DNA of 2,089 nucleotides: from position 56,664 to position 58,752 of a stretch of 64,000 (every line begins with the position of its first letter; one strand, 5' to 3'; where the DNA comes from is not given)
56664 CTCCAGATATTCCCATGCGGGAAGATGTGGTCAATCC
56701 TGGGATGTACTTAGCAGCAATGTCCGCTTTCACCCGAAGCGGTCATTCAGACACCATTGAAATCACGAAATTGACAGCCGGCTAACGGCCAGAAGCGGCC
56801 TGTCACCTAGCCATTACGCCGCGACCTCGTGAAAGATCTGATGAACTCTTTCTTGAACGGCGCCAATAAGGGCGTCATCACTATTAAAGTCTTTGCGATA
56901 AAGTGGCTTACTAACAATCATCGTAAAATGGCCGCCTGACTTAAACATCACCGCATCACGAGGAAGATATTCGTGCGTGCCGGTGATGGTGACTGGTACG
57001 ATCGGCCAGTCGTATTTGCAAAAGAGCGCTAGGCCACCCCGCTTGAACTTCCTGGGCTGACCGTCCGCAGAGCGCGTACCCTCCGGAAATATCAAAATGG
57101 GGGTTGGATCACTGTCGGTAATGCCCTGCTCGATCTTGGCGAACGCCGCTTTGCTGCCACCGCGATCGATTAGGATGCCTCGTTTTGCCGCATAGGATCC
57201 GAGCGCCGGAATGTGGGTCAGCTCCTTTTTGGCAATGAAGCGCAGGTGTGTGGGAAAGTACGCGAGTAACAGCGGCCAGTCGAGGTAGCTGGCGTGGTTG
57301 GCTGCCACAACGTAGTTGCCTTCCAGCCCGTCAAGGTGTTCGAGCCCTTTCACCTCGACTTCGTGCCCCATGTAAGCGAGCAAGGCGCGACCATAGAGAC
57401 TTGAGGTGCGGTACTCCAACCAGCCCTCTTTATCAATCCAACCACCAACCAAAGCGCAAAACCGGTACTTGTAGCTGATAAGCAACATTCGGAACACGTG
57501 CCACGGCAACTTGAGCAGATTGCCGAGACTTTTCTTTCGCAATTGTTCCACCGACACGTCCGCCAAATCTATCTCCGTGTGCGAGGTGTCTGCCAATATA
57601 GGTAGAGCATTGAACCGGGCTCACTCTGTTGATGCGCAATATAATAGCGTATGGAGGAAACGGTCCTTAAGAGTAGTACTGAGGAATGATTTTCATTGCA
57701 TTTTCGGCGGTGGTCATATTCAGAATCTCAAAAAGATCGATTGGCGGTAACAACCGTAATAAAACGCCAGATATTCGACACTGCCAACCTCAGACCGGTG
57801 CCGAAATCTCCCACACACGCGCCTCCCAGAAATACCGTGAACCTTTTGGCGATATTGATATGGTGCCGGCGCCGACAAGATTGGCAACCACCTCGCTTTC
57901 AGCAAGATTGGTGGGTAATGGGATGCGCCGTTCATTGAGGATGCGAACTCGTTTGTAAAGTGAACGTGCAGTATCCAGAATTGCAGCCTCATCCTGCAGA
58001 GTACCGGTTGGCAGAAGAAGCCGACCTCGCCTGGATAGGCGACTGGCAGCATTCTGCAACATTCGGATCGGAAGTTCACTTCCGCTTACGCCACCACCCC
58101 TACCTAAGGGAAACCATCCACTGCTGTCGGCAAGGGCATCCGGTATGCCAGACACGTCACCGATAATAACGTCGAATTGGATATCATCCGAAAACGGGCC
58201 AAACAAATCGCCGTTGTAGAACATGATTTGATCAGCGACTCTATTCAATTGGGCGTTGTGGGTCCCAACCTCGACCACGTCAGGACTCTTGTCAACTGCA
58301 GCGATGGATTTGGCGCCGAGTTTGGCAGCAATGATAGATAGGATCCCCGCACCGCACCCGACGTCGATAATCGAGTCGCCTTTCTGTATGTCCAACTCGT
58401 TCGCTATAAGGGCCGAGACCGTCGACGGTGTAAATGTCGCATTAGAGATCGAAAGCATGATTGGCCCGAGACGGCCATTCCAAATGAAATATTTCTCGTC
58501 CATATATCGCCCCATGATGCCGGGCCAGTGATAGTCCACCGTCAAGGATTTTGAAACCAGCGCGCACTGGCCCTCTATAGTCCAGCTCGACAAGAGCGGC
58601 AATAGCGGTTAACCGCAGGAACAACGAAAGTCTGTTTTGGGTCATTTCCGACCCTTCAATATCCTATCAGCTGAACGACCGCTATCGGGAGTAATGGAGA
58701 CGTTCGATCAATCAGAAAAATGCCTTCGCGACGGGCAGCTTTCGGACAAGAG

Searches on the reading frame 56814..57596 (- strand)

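Call 76: search_protein_families(library=pfam, proteins=[window:56814-57596:-], max_evalue=0.00001)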
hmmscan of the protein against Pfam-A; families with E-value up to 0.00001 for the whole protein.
window:56814-57596:- (260 aa): 1 family
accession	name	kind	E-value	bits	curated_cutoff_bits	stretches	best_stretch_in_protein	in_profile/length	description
PF01553.26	Acyltransferase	-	2.1e-22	79.8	23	1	80-204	2-131/132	Acyltransferase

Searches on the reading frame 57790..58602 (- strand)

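Call 76: search_protein_families(library=pfam, proteins=[window:57790-58602:-], max_evalue=0.00001)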
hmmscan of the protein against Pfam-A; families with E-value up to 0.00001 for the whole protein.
window:57790-58602:- (270 aa): 8 families
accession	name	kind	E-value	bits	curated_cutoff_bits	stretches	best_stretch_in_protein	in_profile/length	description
PF06325.19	PrmA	-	3.8e-18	66.4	22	1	60-148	147-232/296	Ribosomal protein L11 methyltransferase (PrmA)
PF05175.20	MTS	-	4.8e-11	43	23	1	63-147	20-103/170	Methyltransferase small domain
PF13847.12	Methyltransf_31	-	3.2e-10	40.3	27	1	73-155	2-82/145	Methyltransferase domain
PF02475.24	TRM5-TYW2_MTfase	-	1.1e-08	35.7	28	1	72-147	34-109/164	TRM5/TYW2 methyltransferase domain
PF13649.12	Methyltransf_25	-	9.3e-08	33.1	27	1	78-147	1-69/97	Methyltransferase domain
PF01135.25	PCMT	-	6.9e-07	29.7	20.3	1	54-157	53-159/210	Protein-L-isoaspartate(D-aspartate) O-methyltransferase (PCMT)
PF08241.18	Methyltransf_11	-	4.2e-06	27.8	21.2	1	79-147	1-65/95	Methyltransferase domain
PF13489.12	Methyltransf_23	-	8.8e-06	26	27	0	65-122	12-70/164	Methyltransferase domain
